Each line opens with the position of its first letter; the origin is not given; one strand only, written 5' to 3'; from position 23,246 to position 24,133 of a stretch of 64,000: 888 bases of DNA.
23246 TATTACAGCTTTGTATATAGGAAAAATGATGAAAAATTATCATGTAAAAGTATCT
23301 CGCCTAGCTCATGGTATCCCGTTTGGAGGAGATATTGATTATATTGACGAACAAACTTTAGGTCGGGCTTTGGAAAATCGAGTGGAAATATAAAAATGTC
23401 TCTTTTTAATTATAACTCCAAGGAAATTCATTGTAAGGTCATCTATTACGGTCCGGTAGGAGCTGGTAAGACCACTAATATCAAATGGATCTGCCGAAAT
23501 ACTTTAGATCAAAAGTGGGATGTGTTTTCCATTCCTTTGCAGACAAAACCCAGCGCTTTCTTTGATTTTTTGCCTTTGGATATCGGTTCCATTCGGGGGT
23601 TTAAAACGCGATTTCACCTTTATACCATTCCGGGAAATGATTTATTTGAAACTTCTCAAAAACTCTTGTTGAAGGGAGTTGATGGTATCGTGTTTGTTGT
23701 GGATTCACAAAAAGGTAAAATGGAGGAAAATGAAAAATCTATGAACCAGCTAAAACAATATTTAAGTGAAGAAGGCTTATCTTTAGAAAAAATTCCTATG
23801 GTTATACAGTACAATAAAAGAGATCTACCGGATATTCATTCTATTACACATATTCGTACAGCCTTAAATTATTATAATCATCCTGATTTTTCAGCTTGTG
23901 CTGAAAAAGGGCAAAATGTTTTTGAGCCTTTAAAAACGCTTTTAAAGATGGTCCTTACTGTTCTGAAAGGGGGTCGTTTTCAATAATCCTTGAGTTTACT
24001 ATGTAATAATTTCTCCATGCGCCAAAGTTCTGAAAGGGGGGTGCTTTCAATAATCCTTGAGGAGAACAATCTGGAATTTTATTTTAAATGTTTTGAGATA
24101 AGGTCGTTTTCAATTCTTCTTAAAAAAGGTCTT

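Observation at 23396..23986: MglA carries substitutions at both GTPase hot spots (G21V, Q82N), has no adjacent mglB, and is coupled to recR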

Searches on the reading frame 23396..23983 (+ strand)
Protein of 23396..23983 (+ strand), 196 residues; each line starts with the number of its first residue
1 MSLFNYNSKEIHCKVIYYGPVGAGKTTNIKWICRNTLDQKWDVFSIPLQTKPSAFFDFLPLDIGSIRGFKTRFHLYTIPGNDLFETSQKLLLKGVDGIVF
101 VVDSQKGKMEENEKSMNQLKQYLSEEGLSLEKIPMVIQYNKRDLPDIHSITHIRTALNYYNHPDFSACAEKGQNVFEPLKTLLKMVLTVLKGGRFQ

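Call 3: search_protein_families(library=pfam, proteins=[window:23396-23983:+], max_evalue=0.1)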
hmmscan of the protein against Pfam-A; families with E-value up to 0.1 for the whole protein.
window:23396-23983:+ (196 aa): 16 families
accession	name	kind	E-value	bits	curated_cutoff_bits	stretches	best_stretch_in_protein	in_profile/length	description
PF00025.27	Arf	-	3.7e-10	40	22.3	1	7-182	9-170/174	ADP-ribosylation factor family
PF00009.33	GTP_EFTU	-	4.9e-06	26.7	26.5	1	71-158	69-147/188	Elongation factor Tu GTP binding domain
PF09439.16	SRPRB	-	7.3e-05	22.6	25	1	14-157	5-134/178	Signal recognition particle receptor beta subunit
PF08477.19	Roc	-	0.00077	20.1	27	1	14-143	1-119/119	Ras of Complex, Roc, domain of DAPkinase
PF01926.29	MMR_HSR1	-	0.0019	18.8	21.9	1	15-141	2-113/113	50S ribosome-binding GTPase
PF02492.25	cobW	-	0.002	18.2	20.7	0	17-43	5-32/180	CobW/HypB/UreG, nucleotide-binding domain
PF03193.22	RsgA_GTPase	-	0.0087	16.3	30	1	88-192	16-113/174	RsgA GTPase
PF20720.3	nSTAND3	-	0.0096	16.1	27.2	1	15-46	20-51/155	Novel STAND NTPase 3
PF00004.35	AAA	-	0.01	16.7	21.2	1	16-48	2-31/131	ATPase family associated with various cellular activities (AAA)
PF04670.18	Gtr1_RagA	-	0.017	15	22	1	14-124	1-103/232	Gtr1/RagA G protein conserved region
PF19993.5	DO-GTPase2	-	0.018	15.2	27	0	91-157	116-188/226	Double-GTPase 2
PF12775.13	AAA_7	-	0.028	14.4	25.8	1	12-50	33-71/181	P-loop containing dynein motor region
PF15289.11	RFXA_RFXANK_bdg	-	0.032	14.8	26.1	1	89-142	52-105/122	Regulatory factor X-associated C-terminal binding domain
PF03029.23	ATP_bind_1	-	0.042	14.1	27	0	72-174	92-193/240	Conserved hypothetical ATP binding protein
PF22470.1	Histone_HNS_N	-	0.052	13.9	24.5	0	105-131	47-73/79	H-NS histone-like proteins, N-terminal domain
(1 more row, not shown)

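Call 4: search_protein_families(library=ncbifam, proteins=[window:23396-23983:+], max_evalue=0.1)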
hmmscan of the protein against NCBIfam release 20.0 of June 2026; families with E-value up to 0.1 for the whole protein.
window:23396-23983:+ (196 aa): 7 families
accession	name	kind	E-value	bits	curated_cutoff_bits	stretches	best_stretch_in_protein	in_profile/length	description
TIGR00231.1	small_GTP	domain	6.3e-05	22.8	42.5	1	14-176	5-156/164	GTP-binding protein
NF008955.0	PRK12297.1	equivalog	0.0093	14.9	406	1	98-184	241-326/429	GTPase ObgE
TIGR00436.1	era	equivalog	0.011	15.1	116.25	1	90-136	75-120/270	GTPase Era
NF001679.0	PRK00440.1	equivalog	0.021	13.9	303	0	6-44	33-71/322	replication factor C small subunit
TIGR02729.1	Obg_CgtA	equivalog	0.036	13.1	280.25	1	97-182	238-324/329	Obg family GTPase CgtA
NF003229.0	PRK04195.1-5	equivalog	0.05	12.3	280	0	13-35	45-67/413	replication factor C large subunit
NF009381.0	PRK12740.1-5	subfamily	0.067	11.5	583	1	70-122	73-125/692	elongation factor G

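Call 5: search_solved_structures(query=window:23396-23983:+, max_evalue=0.01, show_alignments=3)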
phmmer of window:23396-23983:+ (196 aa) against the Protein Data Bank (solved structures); distinct sequences matched with E-value up to 0.01: 62 (the best 60 are shown).
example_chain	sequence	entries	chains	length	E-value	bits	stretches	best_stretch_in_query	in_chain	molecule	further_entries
6h17_A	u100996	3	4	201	1.1e-63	217.6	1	1-193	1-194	Mutual gliding-motility protein MglA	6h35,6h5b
5ymx_A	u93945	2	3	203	1.4e-63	217.3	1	1-193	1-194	Mutual gliding-motility protein MglA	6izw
6hjh_A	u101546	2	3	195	1.8e-63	216.9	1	1-193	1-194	Mutual gliding-motility protein MglA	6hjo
3t12_A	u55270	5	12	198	3.5e-54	186.6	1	1-193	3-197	Gliding protein mglA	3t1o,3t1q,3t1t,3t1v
2iey_A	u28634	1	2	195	6.2e-07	32.4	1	13-188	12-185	Ras-related protein Rab-27B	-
2if0_A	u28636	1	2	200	6.8e-07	32.3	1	13-188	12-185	Ras-related protein Rab-27B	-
2zet_A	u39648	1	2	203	7.2e-07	32.2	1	13-188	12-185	Ras-related protein Rab-27B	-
2iez_A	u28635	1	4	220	9.4e-07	31.9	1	13-188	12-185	Ras-related protein Rab-27B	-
2f7s_A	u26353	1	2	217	5.9e-06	29.3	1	13-188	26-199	Ras-related protein Rab-27B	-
8oul_A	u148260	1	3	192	1.1e-05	28.4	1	59-161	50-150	Arf GTPase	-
1mr3_F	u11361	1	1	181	2.2e-05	27.4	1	64-182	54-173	ADP-ribosylation factor 2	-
5a1u_A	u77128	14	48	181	2.5e-05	27.2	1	64-182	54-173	ADP-RIBOSYLATION FACTOR 1 | ARF1 isoform 1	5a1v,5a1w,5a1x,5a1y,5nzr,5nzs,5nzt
2k5u_A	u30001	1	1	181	2.5e-05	27.2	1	64-182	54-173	ADP-ribosylation factor 1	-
8ouk_A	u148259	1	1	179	3.4e-05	26.8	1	60-161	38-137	Arf GTPase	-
3tjz_A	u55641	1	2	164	3.9e-05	26.6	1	65-182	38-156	ADP-ribosylation factor 1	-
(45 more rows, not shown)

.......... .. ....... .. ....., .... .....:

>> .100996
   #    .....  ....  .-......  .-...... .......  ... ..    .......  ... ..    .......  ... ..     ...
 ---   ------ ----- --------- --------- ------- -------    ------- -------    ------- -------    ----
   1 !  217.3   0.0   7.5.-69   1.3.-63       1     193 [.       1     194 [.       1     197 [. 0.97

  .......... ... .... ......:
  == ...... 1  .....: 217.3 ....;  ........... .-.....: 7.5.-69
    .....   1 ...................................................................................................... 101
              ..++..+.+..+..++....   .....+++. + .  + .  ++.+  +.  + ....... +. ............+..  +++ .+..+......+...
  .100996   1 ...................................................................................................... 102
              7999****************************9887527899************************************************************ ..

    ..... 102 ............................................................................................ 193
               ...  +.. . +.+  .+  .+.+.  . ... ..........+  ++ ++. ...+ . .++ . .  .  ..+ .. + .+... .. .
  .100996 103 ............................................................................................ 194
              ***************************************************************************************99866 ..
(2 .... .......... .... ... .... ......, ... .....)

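Call 7: find_homologous_proteins(query=window:23396-23983:+, max_evalue=1e-10)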
Query window:23396-23983:+ (196 aa): 8000 proteins with E <= 1e-10 among 8000 candidates; the best 120 are listed.
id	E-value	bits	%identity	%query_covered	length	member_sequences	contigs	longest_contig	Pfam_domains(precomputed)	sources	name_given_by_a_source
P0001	6.1e-120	416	92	100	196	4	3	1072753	PF00025.28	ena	-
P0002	1.2e-109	382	85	100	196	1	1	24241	PF00025.28,PF09439.17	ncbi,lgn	-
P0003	3.2e-108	378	83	100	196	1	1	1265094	PF00025.28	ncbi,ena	-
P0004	6.7e-108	377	84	99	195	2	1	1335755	PF00025.28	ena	-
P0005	1.1e-107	376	82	100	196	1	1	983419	PF00025.28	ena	-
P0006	1.4e-106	372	83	100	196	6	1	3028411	PF00025.28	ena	-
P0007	1.4e-106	372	82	100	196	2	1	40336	PF00025.28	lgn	-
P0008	1.6e-106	372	82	99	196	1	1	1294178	PF00025.28,PF08477.20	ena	-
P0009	5.2e-105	367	81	100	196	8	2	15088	PF00025.28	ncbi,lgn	-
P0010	1.2e-104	366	81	100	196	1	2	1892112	PF00025.28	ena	-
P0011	1.8e-104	365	82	100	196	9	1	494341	PF00025.28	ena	-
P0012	7.7e-103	360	81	100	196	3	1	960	PF00025.28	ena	-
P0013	2.5e-102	358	80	100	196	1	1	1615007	PF00025.28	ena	-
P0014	2.1e-101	355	79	100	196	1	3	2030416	PF00025.28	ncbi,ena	-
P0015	1.1e-100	353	76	100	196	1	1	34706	PF00025.28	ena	-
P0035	6.3e-84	298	67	99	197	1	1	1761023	PF00025.28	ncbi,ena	-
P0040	5.4e-81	289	65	99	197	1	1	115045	PF00025.28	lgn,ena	-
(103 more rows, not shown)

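Call 9: find_related_loci(query=window:23396-23983:+, collection=genome_contigs, flank=10000)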
Query window:23396-23983:+ (196 aa) in genome_contigs; peptide patterns used: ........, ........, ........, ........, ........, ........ (x = any residue, [..] = any of these).
600 stretches matched a pattern (row limit reached: there are more); 600 encode a relative of the query (tblastn E <= 1e-3); the best 80 are kept; 80 distinct loci.
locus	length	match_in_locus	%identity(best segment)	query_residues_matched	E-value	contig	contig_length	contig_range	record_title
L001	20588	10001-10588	79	1-196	1e-107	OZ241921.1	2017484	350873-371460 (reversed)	MAG: Bdellovibrionales bacterium isolate 862dbce8-506b-4fb4-becf-eb92c4bae3be genome assembly, chromosome: 1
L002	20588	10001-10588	78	1-196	8e-106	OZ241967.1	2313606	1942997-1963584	MAG: Bdellovibrionales bacterium isolate 18183e43-9e19-4b4c-84d8-5252462bff35 genome assembly, chromosome: 1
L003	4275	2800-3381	57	1-193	2e-75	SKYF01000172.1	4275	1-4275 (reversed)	MAG: Bdellovibrionales bacterium isolate CSSed162cmB_279 CSSed16-2cmB-114565, whole genome shotgun sequence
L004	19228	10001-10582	56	1-193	1e-73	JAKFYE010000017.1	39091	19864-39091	MAG: Bdellovibrionales bacterium isolate ND5_Bin_38_2 ND5_0000746, whole genome shotgun sequence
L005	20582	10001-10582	53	1-193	3e-72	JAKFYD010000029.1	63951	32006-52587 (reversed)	MAG: Bdellovibrionaceae bacterium isolate ND5_Bin_38_1 ND5_0000356, whole genome shotgun sequence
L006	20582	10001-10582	53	1-193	2e-71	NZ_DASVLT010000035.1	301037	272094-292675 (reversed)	MAG: Bdellovibrio sp. isolate SMAG_U3081 k141_57104, whole genome shotgun sequence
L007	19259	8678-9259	53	1-193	3e-71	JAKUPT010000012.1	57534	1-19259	MAG: Bdellovibrionales bacterium isolate ALOHA_A2.5_10 A2.5-Bdellovibrionales-1_12, whole genome shotgun sequence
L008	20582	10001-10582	53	1-193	3e-71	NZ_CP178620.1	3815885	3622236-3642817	Bdellovibrio sp. HCB290 chromosome, complete genome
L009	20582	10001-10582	53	1-193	3e-71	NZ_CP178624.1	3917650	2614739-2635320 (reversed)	Bdellovibrio sp. HCB185ZH chromosome, complete genome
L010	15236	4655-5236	53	1-193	7e-71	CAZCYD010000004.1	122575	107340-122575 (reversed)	MAG TPA_asm: uncultured Pseudobdellovibrionaceae bacterium isolate binchicken_co350_57 genome assembly, contig: NODE_189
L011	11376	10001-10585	52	1-194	1e-70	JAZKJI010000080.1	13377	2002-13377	MAG: Bdellovibrionota bacterium isolate ADI_DC_SW_02_SPN_11032020-bin099_1 DCSW02SPN_B099_1_000000000080, whole genome s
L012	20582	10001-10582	51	1-193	1e-70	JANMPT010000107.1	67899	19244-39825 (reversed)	MAG: Bdellovibrionales bacterium isolate OTE_51_metabat_401 OTE_51_k141_726373, whole genome shotgun sequence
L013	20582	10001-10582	52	1-193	1e-69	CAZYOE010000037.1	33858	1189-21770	MAG TPA_asm: uncultured Pseudobdellovibrionaceae bacterium isolate SRP278252_co2_253 genome assembly, contig: NODE_2515_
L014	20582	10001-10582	52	1-193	2e-69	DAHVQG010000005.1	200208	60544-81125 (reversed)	MAG TPA_asm: Bdellovibrionales bacterium isolate clean60 NODE_5_length_200208_cov_8.750024, whole genome shotgun sequenc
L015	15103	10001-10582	50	1-193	1e-68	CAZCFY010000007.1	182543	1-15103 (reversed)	MAG TPA_asm: uncultured Bdellovibrionales bacterium isolate SRP287453_co1_314 genome assembly, contig: NODE_62_length_18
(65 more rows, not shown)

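Call 29: find_encoding_contigs(protein=P0040, flank=8000, max_places=2)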
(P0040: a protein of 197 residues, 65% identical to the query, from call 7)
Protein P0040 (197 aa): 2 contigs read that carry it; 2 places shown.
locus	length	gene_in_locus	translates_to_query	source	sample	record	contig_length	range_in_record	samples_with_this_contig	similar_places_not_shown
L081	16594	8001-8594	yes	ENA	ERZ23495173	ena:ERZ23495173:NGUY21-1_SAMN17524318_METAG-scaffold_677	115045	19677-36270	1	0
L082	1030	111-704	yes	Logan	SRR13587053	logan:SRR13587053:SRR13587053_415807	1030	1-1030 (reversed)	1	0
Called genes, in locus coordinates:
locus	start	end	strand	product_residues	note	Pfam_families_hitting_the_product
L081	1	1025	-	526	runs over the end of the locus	PF00115:COX1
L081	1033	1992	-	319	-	PF02790:COX2_TM, PF00116:COX2, PF00034:Cytochrom_C, PF13442:Cytochrome_CBB3 (weak)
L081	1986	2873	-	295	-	PF02630:SCO1-SenC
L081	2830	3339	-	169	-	PF13442:Cytochrome_CBB3, PF00034:Cytochrom_C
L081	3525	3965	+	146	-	-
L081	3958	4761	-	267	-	-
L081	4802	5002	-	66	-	PF02599:CsrA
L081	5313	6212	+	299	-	PF01464:SLT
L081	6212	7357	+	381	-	PF03215:Rad17 (faint), PF13177:DNA_pol3_delta2, PF13401:AAA_22 (weak), PF13604:AAA_30 (weak), PF00004:AAA, PF07728:AAA_5 (weak), PF22608:DNAX_ATPase_lid, PF12169:DNA_pol3_gamma3, +1 more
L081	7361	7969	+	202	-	PF21176:RecR_HhH, PF01751:Toprim, PF13662:Toprim_4, PF21175:RecR_C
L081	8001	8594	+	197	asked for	PF00025:Arf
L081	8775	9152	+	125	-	-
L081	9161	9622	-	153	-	-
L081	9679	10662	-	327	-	PF00849:PseudoU_synth_2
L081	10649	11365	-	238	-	PF00814:TsaD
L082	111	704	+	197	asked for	PF00025:Arf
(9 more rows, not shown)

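Call 30: find_encoding_contigs(protein=P0035, flank=8000, max_places=2)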
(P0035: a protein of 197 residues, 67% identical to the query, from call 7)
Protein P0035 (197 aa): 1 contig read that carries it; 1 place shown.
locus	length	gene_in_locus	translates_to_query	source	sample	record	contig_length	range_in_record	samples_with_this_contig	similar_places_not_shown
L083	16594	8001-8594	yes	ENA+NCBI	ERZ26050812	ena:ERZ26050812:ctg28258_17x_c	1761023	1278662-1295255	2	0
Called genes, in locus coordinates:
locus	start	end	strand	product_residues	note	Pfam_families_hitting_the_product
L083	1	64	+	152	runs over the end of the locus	PF09424:YqeY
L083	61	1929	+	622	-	PF01807:Zn_ribbon_DnaG, PF08275:DNAG_N, PF01751:Toprim, PF13155:Toprim_2, PF13362:Toprim_3 (weak), PF13662:Toprim_4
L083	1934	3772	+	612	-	PF00140:Sigma70_r1_2, PF04542:Sigma70_r2, PF04539:Sigma70_r3, PF04545:Sigma70_r4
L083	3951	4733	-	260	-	-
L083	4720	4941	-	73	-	PF02599:CsrA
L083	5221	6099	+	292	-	PF01464:SLT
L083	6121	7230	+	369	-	PF05496:RuvB_N (weak), PF13177:DNA_pol3_delta2, PF13604:AAA_30 (weak), PF13401:AAA_22 (weak), PF00004:AAA, PF07728:AAA_5, PF22608:DNAX_ATPase_lid, PF12169:DNA_pol3_gamma3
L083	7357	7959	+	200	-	PF21176:RecR_HhH, PF13662:Toprim_4, PF01751:Toprim, PF21175:RecR_C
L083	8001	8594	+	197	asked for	PF00025:Arf (weak)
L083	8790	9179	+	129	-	-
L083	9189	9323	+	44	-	-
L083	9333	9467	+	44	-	-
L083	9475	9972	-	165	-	-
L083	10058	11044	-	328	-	PF00849:PseudoU_synth_2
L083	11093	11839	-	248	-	PF00814:TsaD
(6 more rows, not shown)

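Call 31: find_encoding_contigs(protein=P0006, flank=8000, max_places=2)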
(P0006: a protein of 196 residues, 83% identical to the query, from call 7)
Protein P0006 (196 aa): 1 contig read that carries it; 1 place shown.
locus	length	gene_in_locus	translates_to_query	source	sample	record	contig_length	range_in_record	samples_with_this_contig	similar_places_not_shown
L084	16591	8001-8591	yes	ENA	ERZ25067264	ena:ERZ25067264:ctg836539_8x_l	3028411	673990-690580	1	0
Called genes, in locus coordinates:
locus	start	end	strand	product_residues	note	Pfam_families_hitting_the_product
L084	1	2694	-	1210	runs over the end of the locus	-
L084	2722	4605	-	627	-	PF13855:LRR_8 (faint), PF23598:LRR_14 (faint)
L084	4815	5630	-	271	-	PF01863:YgjP-like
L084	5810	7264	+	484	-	PF13177:DNA_pol3_delta2, PF00004:AAA, PF07728:AAA_5 (weak), PF13401:AAA_22 (weak), PF22608:DNAX_ATPase_lid, PF12169:DNA_pol3_gamma3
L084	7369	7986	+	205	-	PF21176:RecR_HhH, PF13662:Toprim_4, PF01751:Toprim, PF21175:RecR_C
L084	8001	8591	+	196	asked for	PF00025:Arf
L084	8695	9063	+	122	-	-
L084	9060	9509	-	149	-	-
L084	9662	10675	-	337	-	PF00849:PseudoU_synth_2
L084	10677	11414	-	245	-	PF00814:TsaD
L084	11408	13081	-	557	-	PF02163:Peptidase_M50, PF13180:PDZ_2 (weak), PF21558:Pept_S41_N_bact (faint), PF14685:PDZ_Tricorn (faint), PF17820:PDZ_6, PF00595:PDZ (weak), PF13180:PDZ_2 (weak)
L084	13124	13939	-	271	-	PF01148:CTP_transf_1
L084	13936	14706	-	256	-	PF01255:Prenyltransf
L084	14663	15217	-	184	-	PF01765:RRF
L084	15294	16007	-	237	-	PF00696:AA_kinase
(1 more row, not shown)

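Call 36: search_protein_families(library=pfam, proteins=[L008:12288-12683:+, L008:10688-11656:+, L008:11682-12215:+, L008:9043-9363:+], max_evalue=0.1)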
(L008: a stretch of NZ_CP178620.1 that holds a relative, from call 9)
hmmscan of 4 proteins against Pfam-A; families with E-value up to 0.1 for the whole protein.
L008:12288-12683:+ (132 aa): 0 families

L008:10688-11656:+ (323 aa): 1 family
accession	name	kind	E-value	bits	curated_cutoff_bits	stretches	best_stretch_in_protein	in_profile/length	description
PF02445.21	NadA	-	1.3e-107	359.8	27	1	10-307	2-294/295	Quinolinate synthetase A protein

L008:11682-12215:+ (178 aa): 1 family
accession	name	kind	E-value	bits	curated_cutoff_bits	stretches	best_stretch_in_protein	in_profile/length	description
PF01648.25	ACPS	-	2.1e-10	41.1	25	1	73-143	1-87/111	4'-phosphopantetheinyl transferase superfamily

L008:9043-9363:+ (107 aa): 3 families
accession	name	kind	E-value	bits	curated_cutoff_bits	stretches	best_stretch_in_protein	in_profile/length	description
PF02575.21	YbaB_DNA_bd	-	9.7e-32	109.4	25.5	1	12-102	1-91/91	YbaB/EbfC DNA-binding family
PF15923.10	DUF4745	-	0.043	14.2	34.8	1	13-61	48-93/133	Domain of unknown function (DUF4745)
PF10437.14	Lip_prot_lig_C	-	0.057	13.8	24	1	40-76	14-51/85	Bacterial lipoate protein ligase C-terminus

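Call 59: predict_structure(alignment_id=A4)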
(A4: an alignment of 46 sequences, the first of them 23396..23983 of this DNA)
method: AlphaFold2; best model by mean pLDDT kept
length: 196 residues; sequences in the alignment: 46
mean_pLDDT: 81.8   pTM: 0.83
mean pLDDT of the five models: 81.8, 80.8, 79.0, 77.9, 73.1
residues with pLDDT >= 90: 54; 70-90: 111; 50-70: 24; < 50: 7
segments of 3 or more residues with pLDDT < 50: 40-44
pLDDT, mean of each block of 10 residues (from residue 1): 77 91 87 70 50 61 81 82 68 89 92 92 88 92 86 86 89 87 90 76
secondary structure, 60 per line:
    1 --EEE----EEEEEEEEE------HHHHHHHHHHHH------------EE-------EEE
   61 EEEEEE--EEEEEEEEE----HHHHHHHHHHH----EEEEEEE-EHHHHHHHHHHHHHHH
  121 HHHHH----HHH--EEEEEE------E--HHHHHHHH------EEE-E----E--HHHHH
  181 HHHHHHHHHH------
elements in order: E3-5 E10-18 H25-36 E58-66 E69-77 H82-92 E97-103 H106-125 E135-140 H150-157 E164-166 H176-190

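Call 62: fold_search(model_id=the predicted structure, library=pdb)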
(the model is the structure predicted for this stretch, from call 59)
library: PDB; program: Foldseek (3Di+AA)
matches with E <= 10: 1967; with E <= 0.001: 1763
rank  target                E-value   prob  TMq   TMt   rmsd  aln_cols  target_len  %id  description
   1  6izw_A                3.9e-22  1.00  0.81  0.82   4.5       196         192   48  Myxococcus xanthus MglA bound to GTP-gamma-S and MglB (released 2019-10-16)
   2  6h17                  9.9e-22  1.00  0.83  0.84   4.2       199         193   49  Myxococcus xanthus MglA bound to GTPgammaS (released 2019-11-27)
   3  5ymx_A                1.2e-21  1.00  0.80  0.78   5.1       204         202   46  Myxococcus xanthus MglA in GDP bound conformation (released 2018-10-24)
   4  6hjo_A                1.6e-21  1.00  0.79  0.80   4.8       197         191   47  Myxococcus xanthus MglA bound to GDP (released 2019-12-04)
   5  5ymx_B                3.5e-21  1.00  0.77  0.78   5.5       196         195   45  Myxococcus xanthus MglA in GDP bound conformation (released 2018-10-24)
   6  6h5b_A                9.4e-21  1.00  0.79  0.82   4.5       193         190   48  Myxococcus xanthus MglA in complex with its GAP MglB and GTPgammaS (released 2019-11-27)
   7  6hjh                  9.6e-20  1.00  0.79  0.81   4.7       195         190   47  Myxococcus xanthus MglA bound to GDP (released 2019-12-04)
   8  3t1v_C                1.4e-19  1.00  0.76  0.78   4.9       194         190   40  MglA bound to GDP in P2(1) tetrameric arrangement (released 2011-08-31)
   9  3t1o_A                1.6e-19  1.00  0.77  0.79   5.1       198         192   40  MglA bound to GDP (released 2011-08-31)
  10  3t1t_D                1.9e-19  1.00  0.76  0.78   5.1       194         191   40  MglA bound to GDP in P1 tetrameric arrangement (released 2011-08-31)
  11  3t1t_A                5.5e-19  1.00  0.79  0.80   5.0       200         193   40  MglA bound to GDP in P1 tetrameric arrangement (released 2011-08-31)
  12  3t1o_B                9.7e-19  1.00  0.76  0.78   5.1       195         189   39  MglA bound to GDP (released 2011-08-31)
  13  3t12_A                1.1e-17  1.00  0.74  0.82   4.3       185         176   40  MglA in complex with MglB in transition state (released 2011-08-31)
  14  3t1q_A                6.5e-17  1.00  0.74  0.81   4.4       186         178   41  MglA bound to GppNHp in complex with MglB (released 2011-08-31)
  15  9c3m_A                4.9e-11  1.00  0.67  0.77   4.5       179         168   18  Crystal structure of GDP-bound KRAS G12D/F28K: Suppressing G12D oncogenicity via second-site F28K mutation (released 2025-10-08)
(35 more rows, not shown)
